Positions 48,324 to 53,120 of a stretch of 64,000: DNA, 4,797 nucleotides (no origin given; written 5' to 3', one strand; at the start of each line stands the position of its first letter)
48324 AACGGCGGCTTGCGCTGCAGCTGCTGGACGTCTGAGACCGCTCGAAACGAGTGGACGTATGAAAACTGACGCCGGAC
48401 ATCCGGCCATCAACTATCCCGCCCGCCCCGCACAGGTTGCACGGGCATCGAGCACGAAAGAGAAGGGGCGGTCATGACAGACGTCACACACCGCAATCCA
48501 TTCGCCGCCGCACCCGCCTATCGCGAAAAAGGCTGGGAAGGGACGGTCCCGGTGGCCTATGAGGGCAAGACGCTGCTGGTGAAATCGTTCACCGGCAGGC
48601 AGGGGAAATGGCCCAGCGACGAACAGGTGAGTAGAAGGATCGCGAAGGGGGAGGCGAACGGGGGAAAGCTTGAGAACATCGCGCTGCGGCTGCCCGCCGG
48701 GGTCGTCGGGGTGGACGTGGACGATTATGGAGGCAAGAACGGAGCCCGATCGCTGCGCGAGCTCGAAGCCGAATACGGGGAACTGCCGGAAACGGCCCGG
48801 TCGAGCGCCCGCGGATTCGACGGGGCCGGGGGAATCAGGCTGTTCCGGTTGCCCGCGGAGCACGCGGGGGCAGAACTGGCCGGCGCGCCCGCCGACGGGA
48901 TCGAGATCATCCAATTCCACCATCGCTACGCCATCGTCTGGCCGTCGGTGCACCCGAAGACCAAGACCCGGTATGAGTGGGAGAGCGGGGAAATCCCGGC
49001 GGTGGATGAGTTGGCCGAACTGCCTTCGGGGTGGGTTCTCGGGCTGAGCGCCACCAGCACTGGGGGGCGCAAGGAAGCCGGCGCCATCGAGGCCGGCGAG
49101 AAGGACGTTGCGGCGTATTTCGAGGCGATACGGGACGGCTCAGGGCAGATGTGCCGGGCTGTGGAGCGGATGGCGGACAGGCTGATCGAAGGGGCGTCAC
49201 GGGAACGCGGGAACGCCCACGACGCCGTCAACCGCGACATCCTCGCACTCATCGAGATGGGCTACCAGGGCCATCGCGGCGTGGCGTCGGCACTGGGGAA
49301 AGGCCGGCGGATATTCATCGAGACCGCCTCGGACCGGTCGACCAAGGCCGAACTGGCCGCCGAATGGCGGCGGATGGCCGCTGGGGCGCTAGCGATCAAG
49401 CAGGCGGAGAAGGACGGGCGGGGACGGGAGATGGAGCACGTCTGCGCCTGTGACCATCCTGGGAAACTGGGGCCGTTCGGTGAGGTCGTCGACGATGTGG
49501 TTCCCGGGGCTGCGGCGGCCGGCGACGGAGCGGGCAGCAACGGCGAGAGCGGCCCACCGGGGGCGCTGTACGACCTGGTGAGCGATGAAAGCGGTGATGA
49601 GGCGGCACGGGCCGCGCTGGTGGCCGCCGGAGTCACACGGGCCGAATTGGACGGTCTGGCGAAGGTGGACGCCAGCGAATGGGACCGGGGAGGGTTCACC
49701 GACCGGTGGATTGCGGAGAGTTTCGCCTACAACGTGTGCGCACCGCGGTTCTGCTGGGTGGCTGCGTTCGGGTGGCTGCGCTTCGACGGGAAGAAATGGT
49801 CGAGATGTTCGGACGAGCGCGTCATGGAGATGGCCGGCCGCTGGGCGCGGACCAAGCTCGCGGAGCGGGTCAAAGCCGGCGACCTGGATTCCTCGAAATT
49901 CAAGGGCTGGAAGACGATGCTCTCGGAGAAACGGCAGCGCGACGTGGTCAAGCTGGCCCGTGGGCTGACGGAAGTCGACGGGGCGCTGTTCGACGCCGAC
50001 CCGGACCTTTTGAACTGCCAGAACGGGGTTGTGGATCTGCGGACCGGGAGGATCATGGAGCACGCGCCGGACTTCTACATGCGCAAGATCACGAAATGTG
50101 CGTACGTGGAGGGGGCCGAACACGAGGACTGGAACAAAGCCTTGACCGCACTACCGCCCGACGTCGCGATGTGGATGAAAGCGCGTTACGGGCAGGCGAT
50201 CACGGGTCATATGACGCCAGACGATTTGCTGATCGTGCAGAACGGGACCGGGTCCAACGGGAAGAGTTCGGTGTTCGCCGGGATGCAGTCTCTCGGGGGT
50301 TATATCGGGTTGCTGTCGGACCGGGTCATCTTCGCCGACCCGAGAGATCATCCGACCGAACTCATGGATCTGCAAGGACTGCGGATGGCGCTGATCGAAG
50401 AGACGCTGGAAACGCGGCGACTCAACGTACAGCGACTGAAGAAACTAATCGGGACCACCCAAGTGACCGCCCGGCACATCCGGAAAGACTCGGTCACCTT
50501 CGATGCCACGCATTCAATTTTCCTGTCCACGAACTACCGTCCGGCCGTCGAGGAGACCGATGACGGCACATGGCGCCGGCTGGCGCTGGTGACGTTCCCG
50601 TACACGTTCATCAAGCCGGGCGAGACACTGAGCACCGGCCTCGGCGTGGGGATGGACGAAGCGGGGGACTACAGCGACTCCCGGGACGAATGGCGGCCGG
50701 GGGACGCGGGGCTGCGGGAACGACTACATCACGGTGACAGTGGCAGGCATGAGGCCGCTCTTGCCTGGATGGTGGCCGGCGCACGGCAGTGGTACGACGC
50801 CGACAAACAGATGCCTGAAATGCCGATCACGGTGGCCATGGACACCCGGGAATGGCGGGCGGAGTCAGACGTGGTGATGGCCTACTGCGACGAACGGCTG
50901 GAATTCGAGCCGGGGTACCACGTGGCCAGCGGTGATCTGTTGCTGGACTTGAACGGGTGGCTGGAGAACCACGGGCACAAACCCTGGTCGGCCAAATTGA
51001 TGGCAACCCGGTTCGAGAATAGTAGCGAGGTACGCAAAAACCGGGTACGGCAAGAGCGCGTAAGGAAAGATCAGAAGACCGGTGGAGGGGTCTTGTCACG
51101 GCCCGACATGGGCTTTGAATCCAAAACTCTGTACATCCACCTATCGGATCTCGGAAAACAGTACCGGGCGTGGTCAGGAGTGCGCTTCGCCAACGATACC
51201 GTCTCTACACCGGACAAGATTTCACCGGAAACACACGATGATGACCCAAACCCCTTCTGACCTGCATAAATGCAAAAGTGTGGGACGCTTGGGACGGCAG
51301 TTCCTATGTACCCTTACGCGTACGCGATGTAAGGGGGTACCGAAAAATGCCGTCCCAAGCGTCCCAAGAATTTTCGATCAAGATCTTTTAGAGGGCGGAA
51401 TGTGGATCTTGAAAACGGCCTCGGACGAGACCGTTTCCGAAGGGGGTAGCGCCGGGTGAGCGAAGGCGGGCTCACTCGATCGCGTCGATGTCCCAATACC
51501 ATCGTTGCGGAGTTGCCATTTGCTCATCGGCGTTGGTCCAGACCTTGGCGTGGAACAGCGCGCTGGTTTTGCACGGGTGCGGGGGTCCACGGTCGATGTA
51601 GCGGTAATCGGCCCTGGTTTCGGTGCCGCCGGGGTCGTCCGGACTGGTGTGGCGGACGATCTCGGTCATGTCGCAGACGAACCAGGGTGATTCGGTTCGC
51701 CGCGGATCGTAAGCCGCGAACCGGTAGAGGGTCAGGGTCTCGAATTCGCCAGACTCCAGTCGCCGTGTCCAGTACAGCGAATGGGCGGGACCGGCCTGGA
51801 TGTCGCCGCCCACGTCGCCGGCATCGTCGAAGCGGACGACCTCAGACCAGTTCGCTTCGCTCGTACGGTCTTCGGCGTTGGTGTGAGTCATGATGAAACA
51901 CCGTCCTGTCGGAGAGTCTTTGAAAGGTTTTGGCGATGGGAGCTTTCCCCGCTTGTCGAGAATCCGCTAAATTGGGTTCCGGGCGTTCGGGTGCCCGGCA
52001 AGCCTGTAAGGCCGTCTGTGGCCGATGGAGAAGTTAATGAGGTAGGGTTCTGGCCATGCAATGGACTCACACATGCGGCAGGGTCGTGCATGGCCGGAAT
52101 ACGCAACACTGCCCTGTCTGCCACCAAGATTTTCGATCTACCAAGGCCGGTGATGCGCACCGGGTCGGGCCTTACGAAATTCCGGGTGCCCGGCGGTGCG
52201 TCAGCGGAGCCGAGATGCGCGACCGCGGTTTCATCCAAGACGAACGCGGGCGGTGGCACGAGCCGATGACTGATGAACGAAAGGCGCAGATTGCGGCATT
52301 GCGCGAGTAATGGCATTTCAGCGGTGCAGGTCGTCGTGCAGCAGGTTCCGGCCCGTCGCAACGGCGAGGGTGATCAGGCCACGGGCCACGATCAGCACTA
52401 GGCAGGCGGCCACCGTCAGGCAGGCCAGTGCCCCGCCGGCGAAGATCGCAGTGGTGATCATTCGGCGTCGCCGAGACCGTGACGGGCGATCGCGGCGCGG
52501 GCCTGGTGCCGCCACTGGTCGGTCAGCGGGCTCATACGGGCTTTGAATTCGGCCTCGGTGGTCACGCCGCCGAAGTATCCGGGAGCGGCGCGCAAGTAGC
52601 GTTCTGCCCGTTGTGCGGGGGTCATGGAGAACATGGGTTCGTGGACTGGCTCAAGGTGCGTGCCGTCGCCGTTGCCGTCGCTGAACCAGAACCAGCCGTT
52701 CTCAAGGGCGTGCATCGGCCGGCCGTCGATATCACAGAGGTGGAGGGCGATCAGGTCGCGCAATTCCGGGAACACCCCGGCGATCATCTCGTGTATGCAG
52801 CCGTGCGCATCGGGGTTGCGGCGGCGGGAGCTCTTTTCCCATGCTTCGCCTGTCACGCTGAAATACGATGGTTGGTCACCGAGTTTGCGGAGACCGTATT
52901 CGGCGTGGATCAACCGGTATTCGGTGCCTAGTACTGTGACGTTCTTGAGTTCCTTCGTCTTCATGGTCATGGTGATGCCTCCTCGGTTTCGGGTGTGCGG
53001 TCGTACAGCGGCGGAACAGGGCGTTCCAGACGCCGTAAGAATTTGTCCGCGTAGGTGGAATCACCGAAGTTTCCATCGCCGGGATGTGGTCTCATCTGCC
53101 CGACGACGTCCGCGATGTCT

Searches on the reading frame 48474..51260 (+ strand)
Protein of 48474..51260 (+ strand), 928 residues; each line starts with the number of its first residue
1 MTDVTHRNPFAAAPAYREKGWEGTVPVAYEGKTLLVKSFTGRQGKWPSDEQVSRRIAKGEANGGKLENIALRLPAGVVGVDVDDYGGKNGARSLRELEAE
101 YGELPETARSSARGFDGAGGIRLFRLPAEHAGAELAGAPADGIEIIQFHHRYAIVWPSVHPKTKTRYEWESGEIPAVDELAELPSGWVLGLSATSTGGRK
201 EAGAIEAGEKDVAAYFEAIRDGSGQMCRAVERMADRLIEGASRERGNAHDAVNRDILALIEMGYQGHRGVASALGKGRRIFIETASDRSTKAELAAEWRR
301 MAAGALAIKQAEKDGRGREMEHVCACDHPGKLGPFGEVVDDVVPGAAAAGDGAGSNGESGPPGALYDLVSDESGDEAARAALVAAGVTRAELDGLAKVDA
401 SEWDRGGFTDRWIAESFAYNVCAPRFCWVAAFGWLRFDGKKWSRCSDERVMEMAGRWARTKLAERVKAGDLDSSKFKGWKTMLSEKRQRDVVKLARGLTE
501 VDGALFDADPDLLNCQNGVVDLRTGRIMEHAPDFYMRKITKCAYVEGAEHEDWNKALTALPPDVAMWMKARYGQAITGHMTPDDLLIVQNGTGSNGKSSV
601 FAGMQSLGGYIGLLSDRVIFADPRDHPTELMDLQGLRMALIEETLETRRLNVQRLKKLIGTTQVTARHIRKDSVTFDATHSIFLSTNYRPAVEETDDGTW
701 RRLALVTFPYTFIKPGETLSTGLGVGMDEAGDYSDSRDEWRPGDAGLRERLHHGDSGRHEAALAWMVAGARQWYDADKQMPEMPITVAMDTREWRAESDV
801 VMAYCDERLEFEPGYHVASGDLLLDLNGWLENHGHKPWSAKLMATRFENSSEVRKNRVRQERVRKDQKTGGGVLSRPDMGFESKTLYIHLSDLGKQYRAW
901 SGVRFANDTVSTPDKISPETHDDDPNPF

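Call 43: search_protein_families(library=pfam, proteins=[window:48474-51260:+], max_evalue=0.001)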
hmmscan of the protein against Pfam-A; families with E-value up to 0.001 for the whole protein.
window:48474-51260:+ (928 aa): 3 families
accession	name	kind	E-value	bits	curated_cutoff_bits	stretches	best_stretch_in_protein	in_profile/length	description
PF08706.16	D5_N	-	5.1e-20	72.7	22.4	1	424-557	10-140/145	D5 N terminal like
PF09250.16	Prim-Pol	-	3.2e-16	60.6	22.8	1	14-184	2-156/158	Bifunctional DNA primase/polymerase, N-terminal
PF19263.5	DUF5906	-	1.4e-06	29.4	27.6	1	591-702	3-114/114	Family of unknown function (DUF5906)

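Call 44: search_protein_families(library=phrogs, proteins=[window:48474-51260:+], max_evalue=0.00001)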
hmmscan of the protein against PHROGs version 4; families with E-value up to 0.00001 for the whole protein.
window:48474-51260:+ (928 aa): 10 families
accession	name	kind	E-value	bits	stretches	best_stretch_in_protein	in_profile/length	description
phrog_1156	-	DNA, RNA and nucleotide metabolism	1.1e-113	382.5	1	7-910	10-830/855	DNA primase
phrog_6088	-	DNA, RNA and nucleotide metabolism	4.9e-50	171.8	1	429-714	352-638/772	DNA primase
phrog_2478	-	DNA, RNA and nucleotide metabolism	1e-49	170.4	1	409-712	406-711/854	DNA polymerase/primase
phrog_1829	-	DNA, RNA and nucleotide metabolism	3.5e-40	138.9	1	432-848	348-734/772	DNA primase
phrog_1883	-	DNA, RNA and nucleotide metabolism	1.8e-37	130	1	489-709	393-618/756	DNA helicase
phrog_11515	-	DNA, RNA and nucleotide metabolism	3.3e-37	128.9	1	12-303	13-298/787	DNA polymerase/primase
phrog_16950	-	DNA, RNA and nucleotide metabolism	6e-34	118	1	485-809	454-763/843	DNA primase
phrog_864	-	DNA, RNA and nucleotide metabolism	6e-25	88.9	1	485-712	263-490/1064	DNA primase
phrog_7601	-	unknown function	8.7e-16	59.1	1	586-713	22-145/289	-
phrog_695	-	DNA, RNA and nucleotide metabolism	1.9e-11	44.5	1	11-305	9-268/704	DNA polymerase/primase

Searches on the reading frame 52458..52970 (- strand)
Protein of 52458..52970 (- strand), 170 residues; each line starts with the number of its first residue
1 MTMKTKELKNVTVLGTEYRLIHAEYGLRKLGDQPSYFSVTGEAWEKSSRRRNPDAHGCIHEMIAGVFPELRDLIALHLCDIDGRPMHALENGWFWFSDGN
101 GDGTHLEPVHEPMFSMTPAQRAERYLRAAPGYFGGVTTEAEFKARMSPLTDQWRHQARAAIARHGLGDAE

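Call 109: search_protein_families(library=pfam, proteins=[window:52458-52970:-], max_evalue=0.01)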
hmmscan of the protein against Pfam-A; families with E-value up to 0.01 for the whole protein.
window:52458-52970:- (170 aa): 0 families

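Call 110: search_protein_families(library=phrogs, proteins=[window:52458-52970:-], max_evalue=0.001)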
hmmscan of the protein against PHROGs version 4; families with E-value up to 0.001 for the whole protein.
window:52458-52970:- (170 aa): 1 family
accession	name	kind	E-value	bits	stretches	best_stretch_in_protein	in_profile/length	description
phrog_17696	-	unknown function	1.6e-20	74.6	1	31-162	36-176/190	-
